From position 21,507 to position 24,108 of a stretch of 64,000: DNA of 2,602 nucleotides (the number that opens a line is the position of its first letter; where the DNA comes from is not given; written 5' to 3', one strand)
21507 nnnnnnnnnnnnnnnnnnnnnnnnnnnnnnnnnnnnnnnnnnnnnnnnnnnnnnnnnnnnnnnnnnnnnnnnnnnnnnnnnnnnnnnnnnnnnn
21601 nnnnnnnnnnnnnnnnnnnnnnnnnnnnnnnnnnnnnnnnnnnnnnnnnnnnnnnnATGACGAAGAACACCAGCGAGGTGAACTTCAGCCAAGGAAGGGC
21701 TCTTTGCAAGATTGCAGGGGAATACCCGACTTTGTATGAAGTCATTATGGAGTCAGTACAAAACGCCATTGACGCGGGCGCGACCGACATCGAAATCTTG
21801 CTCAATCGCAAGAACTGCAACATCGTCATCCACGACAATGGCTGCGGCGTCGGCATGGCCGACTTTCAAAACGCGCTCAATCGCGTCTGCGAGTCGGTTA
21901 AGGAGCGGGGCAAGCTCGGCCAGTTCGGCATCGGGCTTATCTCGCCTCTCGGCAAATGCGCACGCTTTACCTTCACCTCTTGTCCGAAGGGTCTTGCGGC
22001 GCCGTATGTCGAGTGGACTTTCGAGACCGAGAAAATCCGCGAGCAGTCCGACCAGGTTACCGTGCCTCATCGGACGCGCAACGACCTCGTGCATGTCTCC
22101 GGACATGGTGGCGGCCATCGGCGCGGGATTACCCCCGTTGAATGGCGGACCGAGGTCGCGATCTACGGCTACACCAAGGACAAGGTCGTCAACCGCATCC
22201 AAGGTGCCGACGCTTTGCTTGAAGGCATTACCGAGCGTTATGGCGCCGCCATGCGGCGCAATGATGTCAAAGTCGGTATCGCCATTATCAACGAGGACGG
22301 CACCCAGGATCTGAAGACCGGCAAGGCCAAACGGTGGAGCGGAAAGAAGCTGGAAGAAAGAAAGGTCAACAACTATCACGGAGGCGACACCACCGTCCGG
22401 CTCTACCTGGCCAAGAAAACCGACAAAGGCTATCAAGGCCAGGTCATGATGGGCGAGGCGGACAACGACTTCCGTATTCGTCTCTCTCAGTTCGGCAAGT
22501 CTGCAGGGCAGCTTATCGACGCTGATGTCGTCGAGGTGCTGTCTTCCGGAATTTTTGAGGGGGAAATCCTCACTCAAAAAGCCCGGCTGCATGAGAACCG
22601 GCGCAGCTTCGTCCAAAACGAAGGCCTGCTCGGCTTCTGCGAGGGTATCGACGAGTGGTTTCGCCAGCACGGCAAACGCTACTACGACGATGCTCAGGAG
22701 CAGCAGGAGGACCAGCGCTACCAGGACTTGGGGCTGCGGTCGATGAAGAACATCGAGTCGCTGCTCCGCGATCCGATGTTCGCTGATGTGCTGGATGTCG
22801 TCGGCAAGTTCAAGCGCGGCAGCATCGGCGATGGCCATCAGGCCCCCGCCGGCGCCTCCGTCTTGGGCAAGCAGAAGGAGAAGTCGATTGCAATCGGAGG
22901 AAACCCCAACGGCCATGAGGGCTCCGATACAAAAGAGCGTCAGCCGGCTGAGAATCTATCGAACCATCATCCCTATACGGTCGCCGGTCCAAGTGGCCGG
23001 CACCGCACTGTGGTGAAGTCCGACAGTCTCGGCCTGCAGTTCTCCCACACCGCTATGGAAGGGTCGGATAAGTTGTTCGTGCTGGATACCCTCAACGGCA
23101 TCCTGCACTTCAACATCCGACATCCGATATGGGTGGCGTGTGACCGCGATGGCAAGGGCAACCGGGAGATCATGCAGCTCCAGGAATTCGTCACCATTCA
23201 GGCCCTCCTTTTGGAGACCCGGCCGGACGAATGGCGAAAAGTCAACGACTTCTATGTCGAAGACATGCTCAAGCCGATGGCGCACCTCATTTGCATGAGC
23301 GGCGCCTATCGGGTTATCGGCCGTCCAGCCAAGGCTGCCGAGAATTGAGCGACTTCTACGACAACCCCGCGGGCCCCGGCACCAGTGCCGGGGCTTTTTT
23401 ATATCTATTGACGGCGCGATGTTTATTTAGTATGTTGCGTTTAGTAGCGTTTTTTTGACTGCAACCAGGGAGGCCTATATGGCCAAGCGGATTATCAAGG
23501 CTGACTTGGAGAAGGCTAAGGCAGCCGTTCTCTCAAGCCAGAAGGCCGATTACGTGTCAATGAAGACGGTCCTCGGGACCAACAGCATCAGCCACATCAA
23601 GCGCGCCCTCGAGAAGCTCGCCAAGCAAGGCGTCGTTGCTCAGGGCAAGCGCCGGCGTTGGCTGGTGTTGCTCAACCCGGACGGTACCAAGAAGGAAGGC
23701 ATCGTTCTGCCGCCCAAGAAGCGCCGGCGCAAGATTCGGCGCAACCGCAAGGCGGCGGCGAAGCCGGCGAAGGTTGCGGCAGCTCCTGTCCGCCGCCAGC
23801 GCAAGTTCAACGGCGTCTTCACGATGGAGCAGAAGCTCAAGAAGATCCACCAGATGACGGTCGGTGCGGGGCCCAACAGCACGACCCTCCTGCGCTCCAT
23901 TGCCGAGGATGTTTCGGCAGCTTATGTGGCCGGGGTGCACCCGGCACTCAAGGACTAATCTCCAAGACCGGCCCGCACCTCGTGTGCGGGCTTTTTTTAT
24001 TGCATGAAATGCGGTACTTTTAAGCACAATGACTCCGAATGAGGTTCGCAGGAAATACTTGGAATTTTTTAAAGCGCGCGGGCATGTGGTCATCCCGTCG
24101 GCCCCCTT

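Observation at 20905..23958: Terminator-bounded module: XRE-HTH protein, a 563 aa GHKL ATPase and a Lys/Arg-rich protein (candidate defence or regulatory system)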

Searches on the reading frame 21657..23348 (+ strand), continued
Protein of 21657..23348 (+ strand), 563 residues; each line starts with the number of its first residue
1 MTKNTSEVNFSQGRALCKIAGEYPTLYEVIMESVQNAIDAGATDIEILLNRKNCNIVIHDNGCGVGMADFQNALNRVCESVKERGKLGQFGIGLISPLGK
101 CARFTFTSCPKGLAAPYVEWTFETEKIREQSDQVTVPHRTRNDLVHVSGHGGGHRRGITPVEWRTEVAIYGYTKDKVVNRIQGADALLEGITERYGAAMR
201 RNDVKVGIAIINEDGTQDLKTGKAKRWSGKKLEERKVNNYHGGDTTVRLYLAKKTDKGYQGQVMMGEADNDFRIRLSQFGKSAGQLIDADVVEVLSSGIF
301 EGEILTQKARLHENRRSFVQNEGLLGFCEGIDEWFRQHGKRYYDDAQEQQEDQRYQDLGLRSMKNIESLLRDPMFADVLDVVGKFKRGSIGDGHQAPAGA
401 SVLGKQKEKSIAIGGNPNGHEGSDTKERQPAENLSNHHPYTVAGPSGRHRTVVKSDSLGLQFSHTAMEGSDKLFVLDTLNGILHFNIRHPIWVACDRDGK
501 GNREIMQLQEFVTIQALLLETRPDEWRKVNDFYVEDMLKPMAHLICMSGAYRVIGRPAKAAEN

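Call 64: search_solved_structures(query=A5, max_evalue=10)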
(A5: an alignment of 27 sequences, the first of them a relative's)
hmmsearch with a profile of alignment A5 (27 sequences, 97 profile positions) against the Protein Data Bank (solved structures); distinct sequences matched with E-value up to 10: 1.
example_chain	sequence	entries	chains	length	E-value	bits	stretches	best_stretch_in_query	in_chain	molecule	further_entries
8zpi_A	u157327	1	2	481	0.87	12.5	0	38-56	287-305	Diaminobutyrate-2-oxoglutarate transaminase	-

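Call 65: search_protein_families(library=pfam, alignment_id=A5, max_evalue=5)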
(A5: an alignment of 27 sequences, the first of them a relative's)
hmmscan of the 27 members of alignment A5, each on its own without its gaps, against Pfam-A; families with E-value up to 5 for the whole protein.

A. member 1, L019:3863-4195:+ (110 aa): 0 families

B. families by the number of members that match (of 27 scanned): 7 families
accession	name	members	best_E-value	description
PF11606.14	AlcCBM31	1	0.0087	Family 31 carbohydrate binding protein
PF00745.25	GlutR_dimer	1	0.031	Glutamyl-tRNAGlu reductase, dimerisation domain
PF02874.29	ATP-synt_ab_N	1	0.035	ATP synthase alpha/beta family, beta-barrel domain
PF19944.4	DUF6406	1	0.074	Family of unknown function (DUF6406)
PF13592.12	HTH_33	1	0.075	Winged helix-turn helix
PF20608.4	Phage_tube_C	1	0.1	Phage tail tube protein C-terminal domain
PF09996.14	DUF2237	1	0.11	Uncharacterized protein conserved in bacteria (DUF2237)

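Call 66: search_protein_representatives(alignment_id=A1)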
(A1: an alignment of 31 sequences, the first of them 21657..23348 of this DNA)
Query: 31 sequences, 565 profile positions. Proteins with E-value up to 0.001 (for the whole library): 3701; up to 1e-10: 537; up to 1e-30: 424. The best 150 are listed.
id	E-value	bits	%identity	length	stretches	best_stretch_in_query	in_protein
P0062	1.5e-223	760.0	-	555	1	5-559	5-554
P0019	2.4e-223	759.3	-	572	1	4-560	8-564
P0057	3.0e-220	749.1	-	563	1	1-561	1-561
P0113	4.4e-215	732.0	-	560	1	6-558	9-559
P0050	4.2e-213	725.5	-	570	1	7-559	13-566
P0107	7.7e-212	721.3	-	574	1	6-557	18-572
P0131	3.7e-209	712.4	-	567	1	3-558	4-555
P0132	4.2e-208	708.9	-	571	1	6-559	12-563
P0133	1.6e-206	703.7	-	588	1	7-558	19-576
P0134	4.7e-206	702.2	-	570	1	6-564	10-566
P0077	4.9e-205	698.8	-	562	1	3-552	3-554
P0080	6.2e-205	698.5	-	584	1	8-558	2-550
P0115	4.5e-204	695.6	-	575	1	4-559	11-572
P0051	5.8e-203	692.0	-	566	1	6-559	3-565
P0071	1.7e-202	690.5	-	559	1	7-564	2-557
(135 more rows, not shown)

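Call 67: find_encoding_contigs(protein=P0062, flank=8000, max_places=1)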
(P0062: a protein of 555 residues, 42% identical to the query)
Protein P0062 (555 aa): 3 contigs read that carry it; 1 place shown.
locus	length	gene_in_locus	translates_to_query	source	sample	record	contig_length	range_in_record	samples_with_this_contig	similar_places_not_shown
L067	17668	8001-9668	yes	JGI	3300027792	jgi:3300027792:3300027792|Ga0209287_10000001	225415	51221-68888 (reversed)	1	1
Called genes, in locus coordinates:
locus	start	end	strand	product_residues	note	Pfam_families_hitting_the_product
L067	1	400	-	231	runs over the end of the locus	-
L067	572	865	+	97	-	-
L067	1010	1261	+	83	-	-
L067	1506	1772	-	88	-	-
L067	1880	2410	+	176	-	PF01862:PvlArgDC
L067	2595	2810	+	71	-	-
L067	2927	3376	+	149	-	-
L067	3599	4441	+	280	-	PF01063:Aminotran_4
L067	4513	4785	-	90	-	PF00216:Bac_DNA_binding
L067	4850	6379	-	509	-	PF12072:RNase_Y_N, PF00013:KH_1 (weak), PF08668:HDOD (faint), PF01966:HD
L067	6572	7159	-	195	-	PF00574:CLP_protease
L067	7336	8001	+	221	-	-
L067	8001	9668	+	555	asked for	PF02518:HATPase_c (faint), PF13589:HATPase_c_3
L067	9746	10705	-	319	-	PF05697:Trigger_N, PF05698:Trigger_C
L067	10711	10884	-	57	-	-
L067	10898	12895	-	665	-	PF03030:H_PPase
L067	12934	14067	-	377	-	PF08529:NusA_N, PF00575:S1 (weak), PF13184:KH_NusA_1st, PF26594:KH_NusA_2nd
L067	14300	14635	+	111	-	-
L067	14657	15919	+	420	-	PF05157:MshEN, PF00437:T2SSE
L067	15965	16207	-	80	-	-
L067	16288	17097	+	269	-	PF00121:TIM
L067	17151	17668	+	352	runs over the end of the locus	PF00162:PGK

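Call 68: find_encoding_contigs(protein=P0079, flank=8000, max_places=1)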
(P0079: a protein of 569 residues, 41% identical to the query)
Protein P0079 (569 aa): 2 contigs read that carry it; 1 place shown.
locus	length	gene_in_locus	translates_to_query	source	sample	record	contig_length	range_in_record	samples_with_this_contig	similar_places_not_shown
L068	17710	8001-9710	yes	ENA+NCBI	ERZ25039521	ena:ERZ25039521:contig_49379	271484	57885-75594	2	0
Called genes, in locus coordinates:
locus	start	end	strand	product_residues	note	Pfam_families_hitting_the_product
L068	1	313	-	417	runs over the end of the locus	PF00437:T2SSE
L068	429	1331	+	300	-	PF00487:FA_desaturase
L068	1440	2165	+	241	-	-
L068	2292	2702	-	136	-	-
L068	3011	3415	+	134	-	PF18823:InPase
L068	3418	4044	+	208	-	PF16715:CDPS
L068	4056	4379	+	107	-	-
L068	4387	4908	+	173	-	PF04973:NMN_transporter (faint)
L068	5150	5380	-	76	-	-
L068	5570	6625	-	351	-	-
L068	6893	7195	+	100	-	-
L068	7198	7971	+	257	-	-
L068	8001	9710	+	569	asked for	PF02518:HATPase_c (faint), PF13589:HATPase_c_3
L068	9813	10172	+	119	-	PF01541:GIY-YIG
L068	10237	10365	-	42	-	-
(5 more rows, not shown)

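Call 69: find_encoding_contigs(protein=P0106, flank=8000, max_places=1)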
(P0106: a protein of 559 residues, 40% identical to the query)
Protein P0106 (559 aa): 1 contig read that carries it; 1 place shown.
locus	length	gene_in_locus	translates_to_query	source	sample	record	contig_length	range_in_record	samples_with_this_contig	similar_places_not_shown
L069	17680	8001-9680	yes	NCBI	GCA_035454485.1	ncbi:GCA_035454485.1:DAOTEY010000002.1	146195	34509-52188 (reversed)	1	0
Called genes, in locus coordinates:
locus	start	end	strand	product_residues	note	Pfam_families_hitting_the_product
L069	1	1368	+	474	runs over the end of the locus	PF13727:CoA_binding_3, PF02397:Bac_transf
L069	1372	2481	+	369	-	PF13439:Glyco_transf_4 (weak), PF00534:Glycos_transf_1, PF13692:Glyco_trans_1_4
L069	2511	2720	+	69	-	PF13459:Fer4_15, PF13370:Fer4_13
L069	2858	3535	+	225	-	PF01386:Ribosomal_L25p, PF14693:Ribosomal_TL5_C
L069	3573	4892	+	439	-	PF13406:SLT_2 (weak)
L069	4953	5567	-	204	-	-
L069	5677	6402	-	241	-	PF03462:PCRF, PF00472:RF-1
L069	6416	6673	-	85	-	PF01197:Ribosomal_L31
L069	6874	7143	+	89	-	-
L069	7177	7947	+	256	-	-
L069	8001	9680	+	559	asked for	PF13589:HATPase_c_3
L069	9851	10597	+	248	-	PF00318:Ribosomal_S2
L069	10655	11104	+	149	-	PF00889:EF_TS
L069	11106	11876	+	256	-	PF13432:TPR_16 (faint), PF00515:TPR_1 (weak), PF07719:TPR_2 (weak)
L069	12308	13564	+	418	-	-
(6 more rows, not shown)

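Call 70: find_encoding_contigs(protein=P0057, flank=8000, max_places=1)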
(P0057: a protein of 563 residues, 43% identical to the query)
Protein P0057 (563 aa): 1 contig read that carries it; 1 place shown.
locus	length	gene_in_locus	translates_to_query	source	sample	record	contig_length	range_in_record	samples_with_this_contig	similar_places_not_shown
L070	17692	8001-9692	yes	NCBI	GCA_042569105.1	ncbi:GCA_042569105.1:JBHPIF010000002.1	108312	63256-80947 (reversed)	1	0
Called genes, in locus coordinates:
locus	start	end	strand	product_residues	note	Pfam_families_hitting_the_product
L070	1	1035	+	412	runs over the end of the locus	PF02812:ELFV_dehydrog_N, PF00208:ELFV_dehydrog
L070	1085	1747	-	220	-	-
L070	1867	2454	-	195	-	PF04011:LemA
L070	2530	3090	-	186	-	PF04536:TPM_phosphatase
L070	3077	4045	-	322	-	-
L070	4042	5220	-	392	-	PF04055:Radical_SAM, PF13186:SPASM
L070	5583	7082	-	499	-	-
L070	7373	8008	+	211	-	PF01381:HTH_3 (faint)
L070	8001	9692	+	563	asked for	PF02518:HATPase_c (weak), PF13589:HATPase_c_3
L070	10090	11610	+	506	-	PF12072:RNase_Y_N, PF00013:KH_1 (weak), PF01966:HD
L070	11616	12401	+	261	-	PF00149:Metallophos, PF13277:YmdB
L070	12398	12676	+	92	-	PF00216:Bac_DNA_binding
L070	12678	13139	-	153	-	PF01668:SmpB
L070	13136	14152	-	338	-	PF01594:AI-2E_transport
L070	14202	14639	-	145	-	-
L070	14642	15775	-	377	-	PF00482:T2SSF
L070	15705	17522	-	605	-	PF05157:MshEN, PF00437:T2SSE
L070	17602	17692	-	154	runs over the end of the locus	PF07963:N_methyl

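Call 72: find_related_loci(query=A1, collection=viral_contigs, flank=6000)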
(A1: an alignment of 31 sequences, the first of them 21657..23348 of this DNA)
Query A1 (563 aa) in viral_contigs; peptide patterns used: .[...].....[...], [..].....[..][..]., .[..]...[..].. (x = any residue, [..] = any of these).
134 stretches matched a pattern; 1 encode a relative of the query (tblastn E <= 1e-3); 1 distinct loci.
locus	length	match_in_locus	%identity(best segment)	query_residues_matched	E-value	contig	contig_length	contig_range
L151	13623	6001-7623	36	5-550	7e-113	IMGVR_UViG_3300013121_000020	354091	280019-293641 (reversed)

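Call 82: search_protein_families(library=pfam, proteins=[L035:6747-7790:+], max_evalue=0.01)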
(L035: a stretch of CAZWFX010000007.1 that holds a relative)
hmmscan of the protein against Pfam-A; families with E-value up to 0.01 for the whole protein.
L035:6747-7790:+ (347 aa): 1 family
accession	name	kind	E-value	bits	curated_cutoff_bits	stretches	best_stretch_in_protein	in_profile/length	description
PF07195.17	FliD_C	-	0.0099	15.8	25.4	0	176-271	97-188/236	Flagellar hook-associated protein 2 C-terminus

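Call 84: search_protein_families(library=pfam, proteins=[L151:212-718:+, L151:965-1783:+, L151:1807-2361:+, L151:2362-3663:-, L151:3694-4503:+, L151:4493-5179:+, L151:7692-8213:+, L151:8564-9121:+, L151:9176-10573:+], max_evalue=0.001)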
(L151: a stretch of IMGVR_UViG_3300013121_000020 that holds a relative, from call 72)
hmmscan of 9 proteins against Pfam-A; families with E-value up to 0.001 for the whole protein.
L151:212-718:+ (168 aa): 1 family
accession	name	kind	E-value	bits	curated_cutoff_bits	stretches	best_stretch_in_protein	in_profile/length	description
PF01442.23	Apolipoprotein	-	0.00054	20.2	90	1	44-145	48-147/190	Apolipoprotein A1/A4/E domain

L151:965-1783:+ (272 aa): 1 family
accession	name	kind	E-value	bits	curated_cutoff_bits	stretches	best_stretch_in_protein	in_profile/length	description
PF02511.20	Thy1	-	3e-38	132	24.8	1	47-240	7-190/191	Thymidylate synthase complementing protein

L151:1807-2361:+ (184 aa): 2 families
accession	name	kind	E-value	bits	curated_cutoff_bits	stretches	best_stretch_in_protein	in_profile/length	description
PF00692.24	dUTPase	-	1.1e-16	61.2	22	1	74-182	22-129/129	dUTPase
PF22769.1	DCD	-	4.1e-08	33.9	27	1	72-152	66-147/153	dCTP deaminase-like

L151:2362-3663:- (433 aa): 3 families
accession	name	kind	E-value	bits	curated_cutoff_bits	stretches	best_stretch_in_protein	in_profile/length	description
PF00884.28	Sulfatase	-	2.2e-47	162.3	25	1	11-334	1-301/301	Sulfatase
PF16347.10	SGSH_C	-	1.2e-11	45.4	29.3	1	283-420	1-150/154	N-sulphoglucosamine sulphohydrolase, C-terminal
PF01663.27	Phosphodiest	-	5.3e-08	33.3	23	1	13-80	1-66/342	Type I phosphodiesterase / nucleotide pyrophosphatase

L151:3694-4503:+ (269 aa): 0 families

L151:4493-5179:+ (228 aa): 1 family
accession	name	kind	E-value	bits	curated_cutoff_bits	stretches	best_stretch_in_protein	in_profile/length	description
PF00535.33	Glycos_transf_2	-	1.1e-08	35.7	23.3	1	7-139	2-132/168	Glycosyl transferase family 2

L151:7692-8213:+ (173 aa): 0 families

L151:8564-9121:+ (185 aa): 0 families

L151:9176-10573:+ (465 aa): 2 families
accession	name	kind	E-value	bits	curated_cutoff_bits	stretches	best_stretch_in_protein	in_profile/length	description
PF08241.18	Methyltransf_11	-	3.8e-08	34.3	21.2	1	331-377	49-93/95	Methyltransferase domain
PF13649.12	Methyltransf_25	-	5.3e-06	27.5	27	1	328-375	49-97/97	Methyltransferase domain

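Call 92: search_protein_families(library=padloc, proteins=[L022:2698-3360:-, L004:4182-4793:+, L003:4141-4440:+, L035:6747-7790:+], max_evalue=0.01)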
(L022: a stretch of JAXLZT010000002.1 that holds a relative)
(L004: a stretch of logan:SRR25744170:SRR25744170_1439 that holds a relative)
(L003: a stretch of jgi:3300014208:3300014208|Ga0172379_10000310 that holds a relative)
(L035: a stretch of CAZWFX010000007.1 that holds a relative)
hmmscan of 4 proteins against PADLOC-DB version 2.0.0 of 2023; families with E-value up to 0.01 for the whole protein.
L022:2698-3360:- (220 aa): 0 families

L004:4182-4793:+ (203 aa): 0 families

L003:4141-4440:+ (99 aa): 0 families

L035:6747-7790:+ (347 aa): 0 families

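Call 93: list_cluster_members(proteins=[P0001])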
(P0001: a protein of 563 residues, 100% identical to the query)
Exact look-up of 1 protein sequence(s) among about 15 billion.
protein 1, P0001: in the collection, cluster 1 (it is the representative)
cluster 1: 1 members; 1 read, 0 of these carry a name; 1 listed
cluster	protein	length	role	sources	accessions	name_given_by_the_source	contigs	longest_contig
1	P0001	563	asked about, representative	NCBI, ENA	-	-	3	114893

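Call 106: search_dna_similar(query=window:21657-23348:+, collection=plasmids, mode=protein, max_evalue=0.001, max_rows=15)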
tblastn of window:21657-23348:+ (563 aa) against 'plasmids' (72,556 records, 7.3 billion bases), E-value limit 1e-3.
No match.

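Call 107: search_dna_similar(query=window:21657-23348:+, collection=phages, mode=protein, max_evalue=0.001, max_rows=15)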
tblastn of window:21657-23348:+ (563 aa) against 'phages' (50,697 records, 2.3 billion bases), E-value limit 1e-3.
No match.

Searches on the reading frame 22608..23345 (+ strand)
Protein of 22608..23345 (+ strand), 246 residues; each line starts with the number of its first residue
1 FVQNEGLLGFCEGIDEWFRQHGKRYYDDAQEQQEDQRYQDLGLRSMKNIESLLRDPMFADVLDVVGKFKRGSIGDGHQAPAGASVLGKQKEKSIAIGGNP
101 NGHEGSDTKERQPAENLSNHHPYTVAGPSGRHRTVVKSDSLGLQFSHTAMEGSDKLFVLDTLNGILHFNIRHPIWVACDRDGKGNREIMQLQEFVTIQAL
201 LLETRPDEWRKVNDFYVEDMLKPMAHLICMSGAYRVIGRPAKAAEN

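Call 36: search_solved_structures(query=A4, max_evalue=10)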
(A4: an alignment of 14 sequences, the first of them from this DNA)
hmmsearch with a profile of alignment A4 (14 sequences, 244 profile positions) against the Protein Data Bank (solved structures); distinct sequences matched with E-value up to 10: 3.
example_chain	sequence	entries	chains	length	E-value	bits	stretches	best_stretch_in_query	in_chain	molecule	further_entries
7rkc_A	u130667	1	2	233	0.0082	19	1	26-58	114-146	D_3_633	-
8tm9_A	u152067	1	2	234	0.019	17.9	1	26-58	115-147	D_3_633_8x peptide bound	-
8tlp_A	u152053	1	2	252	0.03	17.2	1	26-58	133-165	D_3_633_8x, no peptide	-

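Call 37: search_protein_families(library=pfam, alignment_id=A4, max_evalue=5)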
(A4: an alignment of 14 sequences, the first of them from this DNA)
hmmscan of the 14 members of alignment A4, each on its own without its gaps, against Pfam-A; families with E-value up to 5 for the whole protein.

A. member 1, seq(246 aa): 0 families

B. families by the number of members that match (of 14 scanned): 2 families
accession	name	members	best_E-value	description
PF00162.24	PGK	1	0.091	Phosphoglycerate kinase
PF15990.10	UPF0767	1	0.19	UPF0767 family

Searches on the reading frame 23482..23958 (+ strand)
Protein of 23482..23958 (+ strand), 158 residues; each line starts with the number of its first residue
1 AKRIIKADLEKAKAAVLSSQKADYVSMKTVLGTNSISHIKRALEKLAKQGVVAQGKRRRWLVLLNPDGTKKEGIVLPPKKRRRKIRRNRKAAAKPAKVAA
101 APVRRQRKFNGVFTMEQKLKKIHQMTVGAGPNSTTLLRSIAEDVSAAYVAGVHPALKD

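Call 3: search_protein_families(library=pfam, proteins=[window:23482-23958:+], max_evalue=1)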
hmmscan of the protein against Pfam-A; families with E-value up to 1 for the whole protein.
window:23482-23958:+ (158 aa): 2 families
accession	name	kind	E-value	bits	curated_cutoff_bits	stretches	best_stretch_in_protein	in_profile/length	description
PF13545.12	HTH_Crp_2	-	0.021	15.2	27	1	36-68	36-66/70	Crp-like helix-turn-helix domain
PF17778.7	BLACT_WH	-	0.18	12.2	22.8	1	40-60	26-46/46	Beta-lactamase associated winged helix domain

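Call 4: search_protein_families(library=padloc, proteins=[window:23482-23958:+], max_evalue=1)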
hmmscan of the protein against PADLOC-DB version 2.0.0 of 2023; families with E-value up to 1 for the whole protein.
window:23482-23958:+ (158 aa): 0 families

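Call 6: search_protein_families(library=ncbifam, proteins=[window:23482-23958:+], max_evalue=1)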
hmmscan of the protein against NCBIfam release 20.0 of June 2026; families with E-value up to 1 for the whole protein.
window:23482-23958:+ (158 aa): 1 family
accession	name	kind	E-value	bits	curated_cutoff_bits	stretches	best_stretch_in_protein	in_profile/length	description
NF007592.0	PRK10234.1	equivalog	0.098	12.8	148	1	28-56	18-46/121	transcriptional regulator GutM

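Call 7: search_protein_families(library=phrogs, proteins=[window:23482-23958:+], max_evalue=1)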
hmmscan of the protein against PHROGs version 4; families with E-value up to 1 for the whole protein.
window:23482-23958:+ (158 aa): 3 families
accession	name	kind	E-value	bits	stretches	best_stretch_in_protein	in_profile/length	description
phrog_18181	-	unknown function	0.0035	18.5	1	12-44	124-156/170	-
phrog_633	-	transcription regulation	0.2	13.2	1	30-82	25-76/111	transcriptional regulator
phrog_24046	-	unknown function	0.2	12.9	1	79-152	10-76/140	-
